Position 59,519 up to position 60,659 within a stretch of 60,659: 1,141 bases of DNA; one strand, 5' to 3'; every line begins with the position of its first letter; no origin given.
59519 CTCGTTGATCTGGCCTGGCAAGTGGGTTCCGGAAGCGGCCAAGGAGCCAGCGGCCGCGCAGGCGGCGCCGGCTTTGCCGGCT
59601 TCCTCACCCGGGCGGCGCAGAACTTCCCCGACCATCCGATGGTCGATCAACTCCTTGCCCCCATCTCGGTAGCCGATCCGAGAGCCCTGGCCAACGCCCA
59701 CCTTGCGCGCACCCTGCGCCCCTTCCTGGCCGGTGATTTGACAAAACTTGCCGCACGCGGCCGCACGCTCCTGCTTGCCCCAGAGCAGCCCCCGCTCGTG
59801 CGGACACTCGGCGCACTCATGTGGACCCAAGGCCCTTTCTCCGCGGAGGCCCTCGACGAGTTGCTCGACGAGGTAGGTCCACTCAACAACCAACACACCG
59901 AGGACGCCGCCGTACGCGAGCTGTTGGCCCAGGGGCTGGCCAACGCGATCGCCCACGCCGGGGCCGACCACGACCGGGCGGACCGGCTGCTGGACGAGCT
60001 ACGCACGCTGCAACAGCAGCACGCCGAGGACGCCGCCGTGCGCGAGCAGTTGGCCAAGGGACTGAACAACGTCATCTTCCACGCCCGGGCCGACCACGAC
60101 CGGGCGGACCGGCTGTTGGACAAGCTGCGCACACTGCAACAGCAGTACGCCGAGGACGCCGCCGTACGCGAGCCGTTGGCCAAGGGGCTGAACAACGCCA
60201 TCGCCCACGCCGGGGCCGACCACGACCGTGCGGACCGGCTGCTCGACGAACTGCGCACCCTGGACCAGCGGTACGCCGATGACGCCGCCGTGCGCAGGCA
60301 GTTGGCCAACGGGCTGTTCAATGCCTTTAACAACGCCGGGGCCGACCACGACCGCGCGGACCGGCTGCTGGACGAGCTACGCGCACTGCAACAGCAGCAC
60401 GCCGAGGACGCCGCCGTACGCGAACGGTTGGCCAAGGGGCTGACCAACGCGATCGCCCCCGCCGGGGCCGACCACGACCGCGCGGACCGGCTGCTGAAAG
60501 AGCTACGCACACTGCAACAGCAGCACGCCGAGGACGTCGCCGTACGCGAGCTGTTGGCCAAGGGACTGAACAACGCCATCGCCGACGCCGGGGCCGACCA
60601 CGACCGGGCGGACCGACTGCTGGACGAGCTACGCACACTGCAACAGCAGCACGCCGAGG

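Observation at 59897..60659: Near-identical 126-bp tandem repeats with substitutions focused on one helix face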

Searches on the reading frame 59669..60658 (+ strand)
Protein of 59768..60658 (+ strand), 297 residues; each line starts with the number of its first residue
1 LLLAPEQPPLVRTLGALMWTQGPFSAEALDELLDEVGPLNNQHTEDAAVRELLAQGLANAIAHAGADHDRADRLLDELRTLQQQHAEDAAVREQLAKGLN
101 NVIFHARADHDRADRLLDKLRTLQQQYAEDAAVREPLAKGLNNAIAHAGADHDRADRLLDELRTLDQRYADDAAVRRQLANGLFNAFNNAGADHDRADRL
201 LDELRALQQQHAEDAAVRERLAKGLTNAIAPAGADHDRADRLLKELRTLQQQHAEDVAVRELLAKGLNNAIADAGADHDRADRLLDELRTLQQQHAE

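Call 16: search_solved_structures(query=window:59768-60658:+, max_evalue=10, show_alignments=3)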
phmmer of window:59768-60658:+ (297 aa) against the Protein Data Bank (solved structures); distinct sequences matched with E-value up to 10: 7.
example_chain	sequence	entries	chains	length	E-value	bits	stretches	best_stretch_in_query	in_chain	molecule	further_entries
9ups_A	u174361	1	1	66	0.027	17.4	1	141-174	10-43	AcrIE5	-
1f5o_A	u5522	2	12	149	0.55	13.1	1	173-237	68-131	HEMOGLOBIN V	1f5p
4h6q_A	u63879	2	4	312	0.71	12.7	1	61-183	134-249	Proline dehydrogenase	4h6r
1uc3_A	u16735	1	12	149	0.81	12.5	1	177-237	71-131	Globin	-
3o6o_A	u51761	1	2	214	1.1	12.1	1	59-221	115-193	Heat shock protein 83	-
3omu_A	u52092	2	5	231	1.3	11.8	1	60-221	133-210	Heat shock protein 83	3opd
2csb_A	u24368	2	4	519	2.1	11.2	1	174-270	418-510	Topoisomerase V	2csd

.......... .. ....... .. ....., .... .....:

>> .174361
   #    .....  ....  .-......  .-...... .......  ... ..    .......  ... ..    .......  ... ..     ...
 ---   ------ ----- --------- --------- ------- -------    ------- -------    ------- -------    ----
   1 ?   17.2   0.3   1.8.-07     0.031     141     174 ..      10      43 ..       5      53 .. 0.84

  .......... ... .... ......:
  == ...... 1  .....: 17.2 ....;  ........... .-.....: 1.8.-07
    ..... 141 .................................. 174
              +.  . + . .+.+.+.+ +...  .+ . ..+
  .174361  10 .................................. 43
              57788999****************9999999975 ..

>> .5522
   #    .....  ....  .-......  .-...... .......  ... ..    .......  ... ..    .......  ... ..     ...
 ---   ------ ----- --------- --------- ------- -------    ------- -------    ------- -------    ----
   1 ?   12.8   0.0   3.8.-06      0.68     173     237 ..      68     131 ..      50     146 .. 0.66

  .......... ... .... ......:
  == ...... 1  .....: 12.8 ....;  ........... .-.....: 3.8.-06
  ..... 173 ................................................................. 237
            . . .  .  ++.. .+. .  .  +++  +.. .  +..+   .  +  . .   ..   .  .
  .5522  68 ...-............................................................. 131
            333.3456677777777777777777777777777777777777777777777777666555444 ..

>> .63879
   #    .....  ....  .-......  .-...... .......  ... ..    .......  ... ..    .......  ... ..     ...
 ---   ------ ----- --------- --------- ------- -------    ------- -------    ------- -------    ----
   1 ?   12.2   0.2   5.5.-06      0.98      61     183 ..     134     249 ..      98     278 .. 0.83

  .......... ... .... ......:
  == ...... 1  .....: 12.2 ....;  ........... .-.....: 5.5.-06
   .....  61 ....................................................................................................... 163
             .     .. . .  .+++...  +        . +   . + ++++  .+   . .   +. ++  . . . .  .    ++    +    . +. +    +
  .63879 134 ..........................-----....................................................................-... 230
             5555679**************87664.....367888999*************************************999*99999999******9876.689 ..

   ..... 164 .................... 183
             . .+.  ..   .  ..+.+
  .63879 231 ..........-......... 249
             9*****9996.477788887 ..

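Call 53: predict_structure(alignment_id=A2)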
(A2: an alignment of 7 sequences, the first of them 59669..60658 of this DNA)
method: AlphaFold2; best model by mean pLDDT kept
length: 330 residues; sequences in the alignment: 7
mean_pLDDT: 93.8   pTM: 0.88
mean pLDDT of the five models: 93.8, 93.2, 93.0, 92.7, 92.5
residues with pLDDT >= 90: 290; 70-90: 37; 50-70: 3; < 50: 0
segments of 3 or more residues with pLDDT < 50: none
pLDDT, mean of each block of 10 residues (from residue 1): 90 92 94 95 96 93 95 89 96 95 96 94 97 96 95 97 95 97 94 98 96 98 91 96 95 96 84 94 93 95 88 93 85
secondary structure, 60 per line:
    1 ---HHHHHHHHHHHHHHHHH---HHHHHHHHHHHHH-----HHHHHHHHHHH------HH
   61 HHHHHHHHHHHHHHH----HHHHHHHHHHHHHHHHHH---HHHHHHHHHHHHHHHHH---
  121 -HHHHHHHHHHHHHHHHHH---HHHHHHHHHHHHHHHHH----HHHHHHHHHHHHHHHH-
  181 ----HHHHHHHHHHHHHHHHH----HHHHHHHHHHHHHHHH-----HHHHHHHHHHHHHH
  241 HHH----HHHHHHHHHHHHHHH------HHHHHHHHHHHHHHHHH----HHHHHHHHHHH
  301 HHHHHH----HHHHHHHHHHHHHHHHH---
elements in order: H4-20 H24-36 H42-52 H59-75 H80-97 H101-117 H122-139 H143-159 H164-179 H185-201 H206-221 H227-243 H248-262 H269-285 H290-306 H311-327

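Call 56: fold_search(model_id=the predicted structure, library=pdb)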
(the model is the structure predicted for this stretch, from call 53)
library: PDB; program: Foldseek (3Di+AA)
matches with E <= 10: 1158; with E <= 0.001: 9
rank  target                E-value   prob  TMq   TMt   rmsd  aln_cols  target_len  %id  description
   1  4rv1_D                1.2e-04  1.00  0.48  0.41   7.8       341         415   19  Crystal Structure of Engineered Protein. Northeast Structural Genomics Consortium (NESG) Target OR497. (released 2014-12-10)
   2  4rv1_C                1.8e-04  1.00  0.49  0.41   7.6       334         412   20  Crystal Structure of Engineered Protein. Northeast Structural Genomics Consortium (NESG) Target OR497. (released 2014-12-10)
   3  4rv1_A                3.5e-04  1.00  0.48  0.40   7.2       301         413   18  Crystal Structure of Engineered Protein. Northeast Structural Genomics Consortium (NESG) Target OR497. (released 2014-12-10)
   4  4rv1_B                6.0e-04  1.00  0.51  0.43   7.9       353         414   18  Crystal Structure of Engineered Protein. Northeast Structural Genomics Consortium (NESG) Target OR497. (released 2014-12-10)
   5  4rv1_F                6.6e-04  1.00  0.52  0.44   7.8       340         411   18  Crystal Structure of Engineered Protein. Northeast Structural Genomics Consortium (NESG) Target OR497. (released 2014-12-10)
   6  6s9o_A                8.1e-04  1.00  0.54  0.53   7.0       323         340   15  Designed Armadillo Repeat protein internal Lock1 fused to target peptide KRKRKLKFKR (released 2020-02-19)
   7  5mff_C                8.1e-04  1.00  0.49  0.56   6.6       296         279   14  Designed armadillo repeat protein YIIIM5AII in complex with peptide (RR)5 (released 2017-09-13)
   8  5mfc_C                8.5e-04  1.00  0.48  0.54   7.1       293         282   14  Designed armadillo repeat protein YIIIM5AII in complex with (KR)4-GFP (released 2017-07-19)
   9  4hxt                  8.8e-04  1.00  0.31  0.38   9.3       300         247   17  Crystal Structure of Engineered Protein. Northeast Structural Genomics Consortium Target OR329 (released 2012-11-21)
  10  6s9o_C                1.0e-03  1.00  0.53  0.52   7.0       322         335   16  Designed Armadillo Repeat protein internal Lock1 fused to target peptide KRKRKLKFKR (released 2020-02-19)
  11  3tj3_A                1.0e-03  1.00  0.45  0.37   9.4       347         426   14  Structure of importin a5 bound to the N-terminus of Nup50 (released 2011-11-30)
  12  6s9o_D                1.1e-03  1.00  0.55  0.55   6.8       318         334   15  Designed Armadillo Repeat protein internal Lock1 fused to target peptide KRKRKLKFKR (released 2020-02-19)
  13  6s9o_F                1.1e-03  1.00  0.55  0.54   6.9       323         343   15  Designed Armadillo Repeat protein internal Lock1 fused to target peptide KRKRKLKFKR (released 2020-02-19)
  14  4rxh_B                1.1e-03  1.00  0.45  0.37   8.3       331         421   15  Crystal Structure of Importin-alpha from Neurospora crassa complexed with SV40NLS (released 2015-07-01)
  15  5mff_A                1.2e-03  1.00  0.50  0.57   6.5       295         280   14  Designed armadillo repeat protein YIIIM5AII in complex with peptide (RR)5 (released 2017-09-13)
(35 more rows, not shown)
